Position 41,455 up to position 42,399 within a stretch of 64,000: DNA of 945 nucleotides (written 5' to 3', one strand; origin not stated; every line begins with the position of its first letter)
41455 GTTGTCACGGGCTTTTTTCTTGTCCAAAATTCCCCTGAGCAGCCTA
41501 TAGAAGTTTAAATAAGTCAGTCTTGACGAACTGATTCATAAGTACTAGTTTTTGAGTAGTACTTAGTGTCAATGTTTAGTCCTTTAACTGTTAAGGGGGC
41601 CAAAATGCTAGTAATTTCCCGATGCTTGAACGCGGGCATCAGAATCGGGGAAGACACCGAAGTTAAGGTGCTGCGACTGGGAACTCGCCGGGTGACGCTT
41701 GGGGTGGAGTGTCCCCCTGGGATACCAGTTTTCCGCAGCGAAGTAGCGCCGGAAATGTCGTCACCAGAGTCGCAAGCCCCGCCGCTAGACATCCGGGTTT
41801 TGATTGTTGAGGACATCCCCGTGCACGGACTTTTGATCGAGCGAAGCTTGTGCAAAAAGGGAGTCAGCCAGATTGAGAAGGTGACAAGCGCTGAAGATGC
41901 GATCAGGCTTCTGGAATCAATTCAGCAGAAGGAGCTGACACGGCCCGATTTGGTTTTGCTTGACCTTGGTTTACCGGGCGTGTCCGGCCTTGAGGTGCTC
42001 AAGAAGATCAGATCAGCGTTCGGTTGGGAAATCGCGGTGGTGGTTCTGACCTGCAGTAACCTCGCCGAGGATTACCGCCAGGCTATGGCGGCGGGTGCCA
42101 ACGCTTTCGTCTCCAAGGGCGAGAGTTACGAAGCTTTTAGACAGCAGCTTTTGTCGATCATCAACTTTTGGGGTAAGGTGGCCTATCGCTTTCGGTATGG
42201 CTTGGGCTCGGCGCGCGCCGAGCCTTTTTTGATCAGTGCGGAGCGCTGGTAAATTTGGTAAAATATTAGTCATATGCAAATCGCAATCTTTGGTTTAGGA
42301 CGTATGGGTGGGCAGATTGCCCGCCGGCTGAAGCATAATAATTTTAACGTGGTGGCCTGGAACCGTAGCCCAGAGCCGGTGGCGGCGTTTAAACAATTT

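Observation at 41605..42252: CsrA-like RNA-binding domain fused to a response-regulator receiver domain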

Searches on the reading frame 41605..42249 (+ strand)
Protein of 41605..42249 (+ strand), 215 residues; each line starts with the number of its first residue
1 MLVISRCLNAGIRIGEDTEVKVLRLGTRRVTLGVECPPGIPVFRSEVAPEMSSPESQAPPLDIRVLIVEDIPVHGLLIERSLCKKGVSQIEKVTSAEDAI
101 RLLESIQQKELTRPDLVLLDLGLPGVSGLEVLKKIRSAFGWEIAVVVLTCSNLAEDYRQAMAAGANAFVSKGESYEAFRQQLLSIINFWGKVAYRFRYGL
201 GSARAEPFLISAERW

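Call 3: search_protein_families(library=pfam, proteins=[window:41605-42249:+], max_evalue=10)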
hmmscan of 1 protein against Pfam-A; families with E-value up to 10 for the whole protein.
window:41605-42249:+ (215 aa): 4 families
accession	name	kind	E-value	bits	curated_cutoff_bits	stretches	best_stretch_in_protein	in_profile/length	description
PF00072.30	Response_reg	-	3.6e-18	66.2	30.2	1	65-180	1-108/111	Response regulator receiver domain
PF02599.21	CsrA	-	4.2e-11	43.1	27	1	1-50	1-50/53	Global regulator protein family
PF00550.31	PP-binding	-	0.022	15.4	20.8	1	106-155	13-62/67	Phosphopantetheine attachment site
PF13328.12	HD_4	-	0.23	11.6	27.2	1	130-186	54-107/156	HD domain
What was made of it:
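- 41605..42252 (+): Complete CsrA-receiver hybrid response-regulator gene (215 aa plus stop). Both Pfam domains score above their gathering thresholds (call 3).
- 41605..41754 (+): CsrA/RsmA-type domain, residues 1-50 (strands beta1-beta5, with no C-terminal alpha-helix). PF02599 at 43.1 bits (call 3).
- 41797..42195 (+): Receiver (REC) domain, residues 65-197, Rcp1/phytochrome-response-regulator type with a long alpha5 ending in the 'FW' motif. PF00072 at 66.2 bits (call 3).
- On CsrA/RsmA family (PF02599): Pfam gives 43.1 bits against a gathering score of 27, covering profile positions 1-50 of 53 (call 3).
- On Two-component response regulator (REC, PF00072): 66.2 bits against a gathering score of 30.2 (call 3).
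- Checked: Pfam Response_reg PF00072: 66.2 bits (gathering score 30.2), E=3.6e-18, residues 65-180 (call 3).
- Domains score above Pfam thresholds (call 3).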

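Call 4: search_protein_families(library=ncbifam, proteins=[window:41605-42249:+], max_evalue=10)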
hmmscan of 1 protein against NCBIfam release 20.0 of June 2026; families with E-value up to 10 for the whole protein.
window:41605-42249:+ (215 aa): 100 families (the best 25 are shown)
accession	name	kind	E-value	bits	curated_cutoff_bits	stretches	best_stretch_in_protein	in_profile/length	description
NF041866.1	EpsW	equivalog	3e-15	56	200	1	64-182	7-121/131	exopolysaccharide biosynthesis response regulator EpsW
NF011896.0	PRK15369.1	equivalog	2.2e-13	50.3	242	1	63-174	4-109/211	two component system response regulator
NF007935.0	PRK10651.1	equivalog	2.7e-13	49.6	250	1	64-180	8-118/216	two-component system response regulator NarL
NF007419.0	PRK09958.1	equivalog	1.3e-11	44.5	251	1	65-176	3-107/204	acid-sensing system DNA-binding response regulator EvgA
NF009206.0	PRK12555.1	subfamily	2.1e-11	43.4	342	1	63-174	1-107/340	chemotaxis-specific protein-glutamate methyltransferase CheB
NF041947.1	LuxQ_Vibrio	equivalog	4.1e-11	41.5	1200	1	62-172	722-825/843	quorum-sensing autoinducer 2 sensor kinase/phosphatase LuxQ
TIGR00202.1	csrA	equivalog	5.8e-11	42.4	70.1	1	1-58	1-58/69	carbon storage regulator CsrA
NF008099.0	PRK10841.1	equivalog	9.6e-11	40.2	920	1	57-185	819-939/949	two-component system sensor histidine kinase RcsC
NF041734.1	resp_reg_RppA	equivalog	1.1e-10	41.3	250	1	63-172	1-104/229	two-component system response regulator RppA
NF007135.0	PRK09581.1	equivalog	1.1e-10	40.9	474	1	63-171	3-105/457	PleD family two-component system response regulator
TIGR02154.1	PhoB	equivalog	1.3e-10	41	296.2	1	64-175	4-109/226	phosphate regulon transcriptional regulator PhoB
NF008302.0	PRK11091.1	equivalog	1.7e-10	39.7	838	1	54-182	517-639/779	aerobic respiration two-component sensor histidine kinase ArcB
NF040689.1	MtrAB_MtrA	equivalog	2.7e-10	39.9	300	1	104-172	33-99/219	MtrAB system response regulator MtrA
NF045991.1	RespRegCtrARhodob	equivalog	4.9e-10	39.5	350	1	63-173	1-103/224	response regulator transcription factor CtrA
NF001965.0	PRK00742.1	subfamily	6.8e-10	38.7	293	1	63-174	4-110/357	chemotaxis-specific protein-glutamate methyltransferase CheB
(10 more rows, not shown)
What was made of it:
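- On CsrA/RsmA family (PF02599): 42.4 bits against a cut-off of 70.1, and 36.9 against 73 (call 4).
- Closest known: CsrA/RsmA/RsmE post-transcriptional regulators. Different: It scores below the NCBIfam equivalog cut-offs (call 4).
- The protein falls below the NCBIfam CsrA equivalog cut-offs (call 4).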

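Call 5: find_homologous_proteins(query=window:41605-42249:+)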
Query window:41605-42249:+ (215 aa): 676 proteins with E <= 0.001 among 3891 candidates; the best 120 are listed.
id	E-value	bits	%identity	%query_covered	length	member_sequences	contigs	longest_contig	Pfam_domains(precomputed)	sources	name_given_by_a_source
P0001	1.3e-121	422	100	92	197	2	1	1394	PF00072.31,PF02599.22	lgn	-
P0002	3.8e-57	211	58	89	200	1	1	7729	PF00072.31,PF02599.22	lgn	-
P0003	1.4e-56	209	57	89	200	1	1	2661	PF00072.31,PF02599.22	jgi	jgi:chemotaxis family two-component system response regulator Rcp1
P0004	1.4e-56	209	58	89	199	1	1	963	PF00072.31,PF02599.22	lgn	-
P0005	1.5e-56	209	57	89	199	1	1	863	PF00072.31,PF02599.22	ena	-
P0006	1.6e-56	209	55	89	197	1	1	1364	PF00072.31,PF02599.22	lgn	-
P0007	2.4e-56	209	57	89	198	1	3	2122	PF00072.31,PF02599.22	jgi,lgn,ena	-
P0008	4.0e-56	208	54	89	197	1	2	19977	PF00072.31,PF02599.22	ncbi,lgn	-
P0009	3.3e-55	205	54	89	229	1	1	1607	PF00072.31,PF02599.22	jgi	jgi:carbon storage regulator CsrA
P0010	1.3e-54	203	55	89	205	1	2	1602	PF00072.31,PF02599.22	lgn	-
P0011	1.5e-54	203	56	89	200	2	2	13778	PF00072.31,PF02599.22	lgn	-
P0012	3.0e-54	202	55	89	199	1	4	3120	PF00072.31,PF02599.22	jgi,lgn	jgi:chemotaxis family two-component system response regulator Rcp1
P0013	7.2e-54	201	53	90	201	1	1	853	PF00072.31,PF02599.22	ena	-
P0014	2.0e-53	199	56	89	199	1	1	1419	PF00072.31,PF02599.22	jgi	jgi:carbon storage regulator CsrA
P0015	3.2e-53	198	53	89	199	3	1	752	PF00072.31,PF02599.22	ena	-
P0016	5.3e-53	198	54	89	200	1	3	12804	PF00072.31,PF02599.22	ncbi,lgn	-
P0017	1.1e-52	197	55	89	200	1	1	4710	PF00072.31,PF02599.22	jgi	jgi:two-component system, chemotaxis family, response regulator Rcp1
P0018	1.3e-52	196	54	89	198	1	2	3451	PF00072.31,PF02599.22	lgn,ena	-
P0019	1.5e-52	196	54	89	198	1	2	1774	PF00072.31,PF02599.22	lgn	-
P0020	5.7e-52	194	52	89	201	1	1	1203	PF00072.31,PF02599.22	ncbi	-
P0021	1.6e-51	193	53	89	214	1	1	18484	PF00072.31,PF02599.22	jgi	jgi:carbon storage regulator CsrA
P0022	3.9e-51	192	52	90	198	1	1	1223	PF00072.31,PF02599.22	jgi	jgi:carbon storage regulator CsrA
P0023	1.4e-50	190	53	89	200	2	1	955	PF00072.31,PF02599.22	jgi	jgi:carbon storage regulator CsrA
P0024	2.7e-50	189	51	90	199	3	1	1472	PF00072.31,PF02599.22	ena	-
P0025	2.8e-50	189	50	89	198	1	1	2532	PF00072.31,PF02599.22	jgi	jgi:carbon storage regulator CsrA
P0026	5.0e-50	188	50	92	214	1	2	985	PF00072.31,PF02599.22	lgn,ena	-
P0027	8.6e-50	187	53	89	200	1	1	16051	PF00072.31,PF02599.22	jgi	jgi:carbon storage regulator CsrA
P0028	5.7e-48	181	48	89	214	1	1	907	PF00072.31,PF02599.22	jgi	-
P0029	3.2e-47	179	48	89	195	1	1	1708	PF00072.31,PF02599.22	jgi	jgi:two-component system response regulator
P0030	1.9e-43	166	49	89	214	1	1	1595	PF00072.31,PF02599.22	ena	-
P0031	3.5e-42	162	48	88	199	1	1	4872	PF00072.31,PF02599.22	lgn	-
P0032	1.4e-32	131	57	60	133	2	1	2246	PF00072.31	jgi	jgi:CheY-like chemotaxis protein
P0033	2.8e-31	127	41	88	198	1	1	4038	PF00072.31,PF02599.22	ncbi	ncbi:MAG: response regulator [Phycisphaerae bacterium]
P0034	1.3e-28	118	39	88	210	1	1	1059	PF00072.31,PF02599.22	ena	-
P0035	3.4e-18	84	43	34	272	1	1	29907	PF00072.31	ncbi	ncbi:MAG: response regulator [Chthonomonadales bacterium]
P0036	1.4e-17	82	39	69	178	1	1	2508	PF00072.31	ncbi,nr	ncbi:MAG: response regulator [Planctomycetes bacterium]|nr:response regulator [Planctomycetota bacte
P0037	1.6e-17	82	37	47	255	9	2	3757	PF00072.31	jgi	jgi:DNA-binding response OmpR family regulator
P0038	2.4e-17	81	39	53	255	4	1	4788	PF00072.31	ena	-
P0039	3.4e-16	77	42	50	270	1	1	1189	PF00072.31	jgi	jgi:DNA-binding response OmpR family regulator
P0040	9.8e-16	76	35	50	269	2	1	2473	PF00072.31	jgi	jgi:DNA-binding response OmpR family regulator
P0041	1.0e-15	76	31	70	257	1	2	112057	PF00072.31,PF06490.18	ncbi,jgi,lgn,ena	jgi:DNA-binding response OmpR family regulator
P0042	1.6e-15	75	32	50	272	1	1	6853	PF00072.31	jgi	jgi:DNA-binding response OmpR family regulator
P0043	5.2e-15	74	29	52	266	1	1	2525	PF00072.31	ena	-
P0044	5.7e-15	73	29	52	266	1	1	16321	PF00072.31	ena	-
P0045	6.2e-15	73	30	71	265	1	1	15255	PF00072.31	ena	-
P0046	6.8e-15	73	29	52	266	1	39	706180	PF00072.31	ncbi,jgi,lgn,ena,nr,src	ncbi:TPA: hypothetical protein DEB04_00565 [Candidatus Giovannonibacteria bacterium]|nr:hypothetical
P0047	1.0e-14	73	33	53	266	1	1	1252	PF00072.31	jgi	jgi:DNA-binding response OmpR family regulator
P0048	2.2e-14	72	28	52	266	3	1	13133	PF00072.31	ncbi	-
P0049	3.2e-14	71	39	35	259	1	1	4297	PF00072.31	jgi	jgi:DNA-binding response OmpR family regulator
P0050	2.1e-13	68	41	51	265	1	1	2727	PF00072.31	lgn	-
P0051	2.1e-13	68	34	35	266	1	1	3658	PF00072.31,PF06490.18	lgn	-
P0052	2.6e-13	68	31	62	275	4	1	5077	PF00072.31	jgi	jgi:hypothetical protein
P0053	3.8e-13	68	38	52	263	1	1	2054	PF00072.31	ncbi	-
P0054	4.2e-13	67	30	54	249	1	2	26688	PF23198.2,PF00072.31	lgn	-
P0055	4.4e-13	67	41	58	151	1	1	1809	PF00072.31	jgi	jgi:CheY-like chemotaxis protein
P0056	9.1e-13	66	38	27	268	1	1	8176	PF00072.31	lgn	-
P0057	9.3e-13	66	39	50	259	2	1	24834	PF00072.31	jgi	jgi:DNA-binding response OmpR family regulator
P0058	1.7e-12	65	31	41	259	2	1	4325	PF00072.31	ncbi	-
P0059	1.8e-12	65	35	66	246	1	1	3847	PF00072.31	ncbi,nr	ncbi:MAG: response regulator transcription factor [Planctomycetes bacterium]|nr:response regulator t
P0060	2.1e-12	65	32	74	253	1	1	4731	PF05690.21,PF00072.31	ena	-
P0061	2.2e-12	65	31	67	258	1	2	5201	PF00072.31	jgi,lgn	jgi:CheY-like chemotaxis protein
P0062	2.8e-12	65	39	50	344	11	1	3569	PF00486.35,PF00072.31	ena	-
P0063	3.4e-12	64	33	50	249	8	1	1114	PF23198.2,PF00072.31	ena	-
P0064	3.4e-12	64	33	58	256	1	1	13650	PF00072.31,PF06490.18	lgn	-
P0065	3.6e-12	64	38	50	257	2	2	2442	PF00072.31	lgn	-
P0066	4.0e-12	64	38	27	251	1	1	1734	PF00072.31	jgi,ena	-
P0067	4.2e-12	64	38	55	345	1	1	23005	PF00486.35,PF00072.31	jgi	-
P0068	5.8e-12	64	34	63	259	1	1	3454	PF00072.31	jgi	jgi:DNA-binding response OmpR family regulator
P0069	7.7e-12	63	35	59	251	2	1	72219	PF00072.31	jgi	jgi:DNA-binding response OmpR family regulator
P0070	8.6e-12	63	37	53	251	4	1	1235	PF00072.31,PF06490.18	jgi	jgi:DNA-binding response OmpR family regulator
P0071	1.0e-11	63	33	50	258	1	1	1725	PF00072.31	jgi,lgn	jgi:DNA-binding response OmpR family regulator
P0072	1.1e-11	63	35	59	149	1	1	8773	PF00072.31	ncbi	-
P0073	1.2e-11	63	35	52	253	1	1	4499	PF00072.31,PF06490.18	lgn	-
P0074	1.3e-11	62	37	31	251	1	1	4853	PF00072.31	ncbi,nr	ncbi:MAG: response regulator [Longimicrobiales bacterium]|nr:response regulator [Longimicrobiales ba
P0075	1.4e-11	62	37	50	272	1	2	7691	PF00072.31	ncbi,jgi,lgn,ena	-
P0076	1.7e-11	62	35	50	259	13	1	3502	PF00072.31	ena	-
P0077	2.1e-11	62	26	58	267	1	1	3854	PF20274.5,PF23198.2,PF00072.31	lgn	-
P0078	2.5e-11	62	34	53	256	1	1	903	PF00072.31,PF06490.18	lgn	-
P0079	3.2e-11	61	35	50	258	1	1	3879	PF00072.31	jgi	jgi:DNA-binding response OmpR family regulator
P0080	3.2e-11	61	37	59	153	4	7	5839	PF00072.31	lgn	-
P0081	3.4e-11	61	35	51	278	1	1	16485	PF00072.31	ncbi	-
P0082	3.5e-11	61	30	76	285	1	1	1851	PF00072.31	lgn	-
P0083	4.3e-11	61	35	51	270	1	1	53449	PF00072.31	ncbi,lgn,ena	-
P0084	5.9e-11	60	35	59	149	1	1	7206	PF00072.31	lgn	-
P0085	6.0e-11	60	30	55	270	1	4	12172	PF00072.31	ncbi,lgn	-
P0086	7.6e-11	60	32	53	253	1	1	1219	PF00072.31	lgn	-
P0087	9.6e-11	60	36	62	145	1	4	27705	PF00072.31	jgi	jgi:CheY-like chemotaxis protein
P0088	1.1e-10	60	31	71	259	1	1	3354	PF00072.31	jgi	jgi:DNA-binding response OmpR family regulator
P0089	1.4e-10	59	40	58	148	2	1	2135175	PF00072.31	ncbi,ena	-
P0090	1.6e-10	59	39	39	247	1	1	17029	PF00072.31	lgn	-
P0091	2.4e-10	58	36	61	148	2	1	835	PF00072.31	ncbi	-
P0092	3.0e-10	58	36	59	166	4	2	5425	PF00072.31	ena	-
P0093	3.5e-10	58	32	60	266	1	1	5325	PF00072.31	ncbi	-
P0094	3.7e-10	58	35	52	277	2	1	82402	PF00072.31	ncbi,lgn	-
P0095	4.0e-10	58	31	55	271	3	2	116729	PF00072.31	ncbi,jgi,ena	-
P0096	4.3e-10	58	33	54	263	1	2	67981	PF00072.31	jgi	jgi:DNA-binding response OmpR family regulator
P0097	4.7e-10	57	29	50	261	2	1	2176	PF00072.31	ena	-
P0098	6.1e-10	57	38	59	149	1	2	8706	PF00072.31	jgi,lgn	jgi:two-component system response regulator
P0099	6.4e-10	57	44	50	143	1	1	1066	PF00072.31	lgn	-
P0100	7.4e-10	57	37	60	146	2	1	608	PF00072.31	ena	-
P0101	9.0e-10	57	38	60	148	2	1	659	PF00072.31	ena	-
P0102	1.2e-9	56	38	54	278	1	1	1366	PF00072.31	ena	-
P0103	1.3e-9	56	40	52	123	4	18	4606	PF00072.31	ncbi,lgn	-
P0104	1.3e-9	56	36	59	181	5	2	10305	PF00072.31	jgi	jgi:CheY-like chemotaxis protein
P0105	1.5e-9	56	35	58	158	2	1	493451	PF00072.31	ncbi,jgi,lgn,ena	ncbi:MAG: response regulator [Pseudobdellovibrionaceae bacterium]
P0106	1.7e-9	56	28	71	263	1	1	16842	PF00072.31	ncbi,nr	ncbi:response regulator [Patescibacteria group bacterium]|nr:response regulator [Patescibacteria gro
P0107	2.1e-9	55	35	62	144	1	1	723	PF00072.31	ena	-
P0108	2.2e-9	55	34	60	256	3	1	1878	PF00072.31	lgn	-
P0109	2.2e-9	55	37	67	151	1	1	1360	PF00072.31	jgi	jgi:CheY-like chemotaxis protein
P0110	2.4e-9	55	37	58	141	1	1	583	PF00072.31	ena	-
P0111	2.7e-9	55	39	50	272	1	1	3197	PF00072.31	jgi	jgi:DNA-binding response OmpR family regulator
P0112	2.9e-9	55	29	73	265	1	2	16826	PF00072.31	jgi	jgi:CheY-like chemotaxis protein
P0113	3.9e-9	54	36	62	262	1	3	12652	PF00072.31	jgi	-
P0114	4.1e-9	54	33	68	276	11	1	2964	PF00072.31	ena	-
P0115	4.2e-9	54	28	72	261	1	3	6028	PF00072.31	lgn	-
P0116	4.3e-9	54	37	60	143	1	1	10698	PF00072.31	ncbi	-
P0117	4.8e-9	54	37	60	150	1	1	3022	PF00072.31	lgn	-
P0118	7.0e-9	54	38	60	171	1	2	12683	PF00072.31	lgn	-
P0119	7.2e-9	54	39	51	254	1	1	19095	PF00072.31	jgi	jgi:DNA-binding response OmpR family regulator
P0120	7.9e-9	53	38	27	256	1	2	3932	PF00072.31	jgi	-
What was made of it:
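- Closest known: Rcp1 / RcpA / RcpB / Deinococcus bacteriophytochrome response regulator. Same: JGI annotates several family members as 'Rcp1' (call 5).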

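Call 14: find_encoding_contigs(protein=P0008, flank=8000, max_places=3)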
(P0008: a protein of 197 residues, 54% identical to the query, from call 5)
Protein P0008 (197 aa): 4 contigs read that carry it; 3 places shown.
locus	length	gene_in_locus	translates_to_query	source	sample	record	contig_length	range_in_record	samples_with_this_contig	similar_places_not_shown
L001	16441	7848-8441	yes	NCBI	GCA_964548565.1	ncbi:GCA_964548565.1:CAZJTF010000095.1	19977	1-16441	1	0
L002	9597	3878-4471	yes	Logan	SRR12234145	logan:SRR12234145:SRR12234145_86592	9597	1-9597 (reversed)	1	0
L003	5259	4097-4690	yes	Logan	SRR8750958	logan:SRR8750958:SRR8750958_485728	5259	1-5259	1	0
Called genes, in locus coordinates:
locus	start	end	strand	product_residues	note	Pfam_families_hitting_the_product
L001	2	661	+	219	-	?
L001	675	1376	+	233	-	PF00106:adh_short, PF08659:KR, PF13561:adh_short_C2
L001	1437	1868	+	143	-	PF01894:YjbQ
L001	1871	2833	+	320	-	PF01261:AP_endonuc_2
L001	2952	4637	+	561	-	PF00370:FGGY_N, PF02782:FGGY_C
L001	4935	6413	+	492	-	PF08448:PAS_4 (weak), PF00512:HisKA, PF02518:HATPase_c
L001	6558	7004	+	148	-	PF00072:Response_reg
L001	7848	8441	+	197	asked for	PF02599:CsrA, PF00072:Response_reg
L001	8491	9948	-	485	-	PF00772:DnaB, PF20307:divDNAB (faint), PF03796:DnaB_C, PF06745:ATPase (weak), PF13481:AAA_25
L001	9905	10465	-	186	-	PF01281:Ribosomal_L9_N, PF03948:Ribosomal_L9_C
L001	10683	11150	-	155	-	PF00436:SSB, PF22657:SSB_1 (weak)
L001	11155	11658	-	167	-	PF01250:Ribosomal_S6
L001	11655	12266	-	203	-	PF01195:Pept_tRNA_hydro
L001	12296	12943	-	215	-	PF01386:Ribosomal_L25p, PF14693:Ribosomal_TL5_C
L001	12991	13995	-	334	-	PF13793:Pribosyltran_N, PF00156:Pribosyltran, PF14681:UPRTase (faint), PF14572:Pribosyl_synth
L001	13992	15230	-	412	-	PF00483:NTP_transferase, PF01128:IspD, PF02348:CTP_transf_3, PF12804:NTP_transf_3, PF25084:LbH_EIF2B (faint), PF25087:GMPPB_C (weak), PF00132:Hexapep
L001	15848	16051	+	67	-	-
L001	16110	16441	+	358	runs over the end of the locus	PF04055:Radical_SAM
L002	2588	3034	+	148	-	PF00072:Response_reg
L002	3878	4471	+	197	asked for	PF02599:CsrA, PF00072:Response_reg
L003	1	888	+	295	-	?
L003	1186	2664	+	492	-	PF08448:PAS_4 (weak), PF00512:HisKA, PF02518:HATPase_c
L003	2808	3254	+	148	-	PF00072:Response_reg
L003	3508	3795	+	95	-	-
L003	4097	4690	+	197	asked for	PF02599:CsrA, PF00072:Response_reg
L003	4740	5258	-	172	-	?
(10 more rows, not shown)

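Call 15: find_encoding_contigs(protein=P0021, flank=8000, max_places=3)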
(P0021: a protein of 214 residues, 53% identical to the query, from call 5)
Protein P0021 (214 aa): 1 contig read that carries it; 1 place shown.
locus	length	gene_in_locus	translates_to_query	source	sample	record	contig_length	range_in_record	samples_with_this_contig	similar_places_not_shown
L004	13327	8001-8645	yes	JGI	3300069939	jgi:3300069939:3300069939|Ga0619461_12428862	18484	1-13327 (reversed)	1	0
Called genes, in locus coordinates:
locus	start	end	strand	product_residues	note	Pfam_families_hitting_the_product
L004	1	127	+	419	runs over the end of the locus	PF00180:Iso_dh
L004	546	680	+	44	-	-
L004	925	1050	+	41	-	-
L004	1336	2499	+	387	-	PF07690:MFS_1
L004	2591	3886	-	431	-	PF03372:Exo_endo_phos, PF19580:Exo_endo_phos_3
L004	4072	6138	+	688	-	PF02518:HATPase_c, PF13589:HATPase_c_3, PF09239:Topo-VIb_trans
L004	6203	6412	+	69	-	-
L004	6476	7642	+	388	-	PF04406:TP6A_N, PF20768:Topo_VI_alpha (weak), PF21180:TOP6A-Spo11_Toprim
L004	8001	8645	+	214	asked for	PF02599:CsrA, PF00072:Response_reg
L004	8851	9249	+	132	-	-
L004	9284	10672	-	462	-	PF00890:FAD_binding_2 (faint), PF01134:GIDA (faint), PF03486:HI0933_like (faint), PF07992:Pyr_redox_2, PF12831:FAD_oxidored (weak), PF13738:Pyr_redox_3 (weak), PF00070:Pyr_redox, PF02852:Pyr_redox_dim, +2 more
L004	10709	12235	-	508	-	PF00364:Biotin_lipoyl, PF02817:E3_binding, PF00198:2-oxoacid_dh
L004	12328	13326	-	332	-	?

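Call 16: find_encoding_contigs(protein=P0027, flank=8000, max_places=3)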
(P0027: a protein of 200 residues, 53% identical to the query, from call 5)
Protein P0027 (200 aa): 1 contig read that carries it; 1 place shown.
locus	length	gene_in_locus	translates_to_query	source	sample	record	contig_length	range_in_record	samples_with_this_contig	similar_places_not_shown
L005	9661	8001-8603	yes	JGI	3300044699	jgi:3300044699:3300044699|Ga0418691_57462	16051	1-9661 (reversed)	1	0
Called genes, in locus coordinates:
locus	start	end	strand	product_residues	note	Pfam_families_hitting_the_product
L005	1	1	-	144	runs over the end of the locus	-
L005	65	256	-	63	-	PF19051:GFO_IDH_MocA_C2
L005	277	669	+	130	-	-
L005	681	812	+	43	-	-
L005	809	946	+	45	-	-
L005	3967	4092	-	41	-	-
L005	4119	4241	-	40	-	-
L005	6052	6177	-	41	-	-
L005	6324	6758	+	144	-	PF00571:CBS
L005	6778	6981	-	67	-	-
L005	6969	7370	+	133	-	PF00512:HisKA (weak)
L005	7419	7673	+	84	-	PF02518:HATPase_c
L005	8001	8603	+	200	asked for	PF02599:CsrA, PF00072:Response_reg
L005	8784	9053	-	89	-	-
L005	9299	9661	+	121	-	?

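Call 21: find_related_loci(query=A1, collection=genome_contigs, flank=8000)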
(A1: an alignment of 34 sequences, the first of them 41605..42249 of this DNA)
Query A1 (215 aa) in genome_contigs; peptide patterns used: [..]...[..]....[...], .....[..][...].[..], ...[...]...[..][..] (x = any residue, [..] = any of these).
600 stretches matched a pattern (row limit reached: there are more); 500 encode a relative of the query (tblastn E <= 1e-3); the best 80 are kept; 80 distinct loci.
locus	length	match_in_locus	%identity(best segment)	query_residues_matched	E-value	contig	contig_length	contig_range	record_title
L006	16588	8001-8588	37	1-191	4e-37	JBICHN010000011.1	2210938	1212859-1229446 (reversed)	MAG: Phycisphaerales bacterium isolate JB034 k141_97508, whole genome shotgun sequence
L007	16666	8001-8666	34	1-206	3e-28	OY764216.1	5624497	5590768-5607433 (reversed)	MAG: Spirochaetia bacterium isolate 151cca69-ec02-4520-8068-0d6d6324a753 genome assembly, chromosome: 1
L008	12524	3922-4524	36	1-190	4e-27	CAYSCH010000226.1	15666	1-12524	MAG TPA_asm: uncultured Planctomycetaceae bacterium isolate SRP263991_co4_486 genome assembly, contig: NODE_5526_length_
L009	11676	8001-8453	32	44-192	4e-18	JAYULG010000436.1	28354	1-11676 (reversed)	MAG: Akkermansiaceae bacterium isolate GFS_9325 GFS_9325_435, whole genome shotgun sequence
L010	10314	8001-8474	35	65-205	1e-15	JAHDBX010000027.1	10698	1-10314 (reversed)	MAG: Gammaproteobacteria bacterium isolate MAG-120 RZ_17655, whole genome shotgun sequence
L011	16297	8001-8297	43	64-171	1e-15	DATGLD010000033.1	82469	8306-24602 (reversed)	MAG TPA_asm: Ktedonobacteraceae bacterium isolate SMAG_U9877 k141_557303, whole genome shotgun sequence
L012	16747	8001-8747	37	63-197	7e-15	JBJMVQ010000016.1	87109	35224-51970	MAG: Sulfurifustis sp. isolate 12C18O_168h_50_P09_coass_bin_11 k141_2494164, whole genome shotgun sequence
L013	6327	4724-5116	37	63-190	2e-14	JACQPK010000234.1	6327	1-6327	MAG: Elusimicrobia bacterium isolate NC_groundwater_1305_Ag_S-0.2um_70_34 S_p2_S4_coassembly_k141_1525660, whole genome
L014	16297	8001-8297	41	64-171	2e-14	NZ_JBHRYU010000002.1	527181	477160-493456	Cohnella sp. GCM10012308 strain CGMCC 1.17354 GCM70012308_27, whole genome shotgun sequence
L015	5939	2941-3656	33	60-187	4e-14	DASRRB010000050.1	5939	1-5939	MAG TPA_asm: Planctomycetota bacterium isolate SMAG_U4475 k141_626976, whole genome shotgun sequence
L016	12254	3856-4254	32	64-193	5e-14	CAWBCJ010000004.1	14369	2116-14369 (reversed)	MAG: Euryarchaeota archaeon isolate MFD02809.bin.1.56 genome assembly, contig: contig_144569, whole genome shotgun seque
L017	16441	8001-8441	31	43-189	7e-14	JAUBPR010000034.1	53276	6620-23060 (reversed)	Microcoleus sp. S13_C5 NODE_170_length_53276_cov_48.471889, whole genome shotgun sequence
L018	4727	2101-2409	38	64-171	7e-14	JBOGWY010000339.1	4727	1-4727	MAG: Actinomycetota bacterium isolate SC-S_metawrap_bin.77 k127_7868776, whole genome shotgun sequence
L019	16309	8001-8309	38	61-171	1e-13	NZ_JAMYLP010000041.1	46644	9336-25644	Mesorhizobium sp. M1322 M1322_contig00041, whole genome shotgun sequence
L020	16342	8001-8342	36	64-182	1e-13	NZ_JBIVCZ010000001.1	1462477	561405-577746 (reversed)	Promicromonospora sp. NPDC090134 NPDC090134_163_F4.ctg-0001, whole genome shotgun sequence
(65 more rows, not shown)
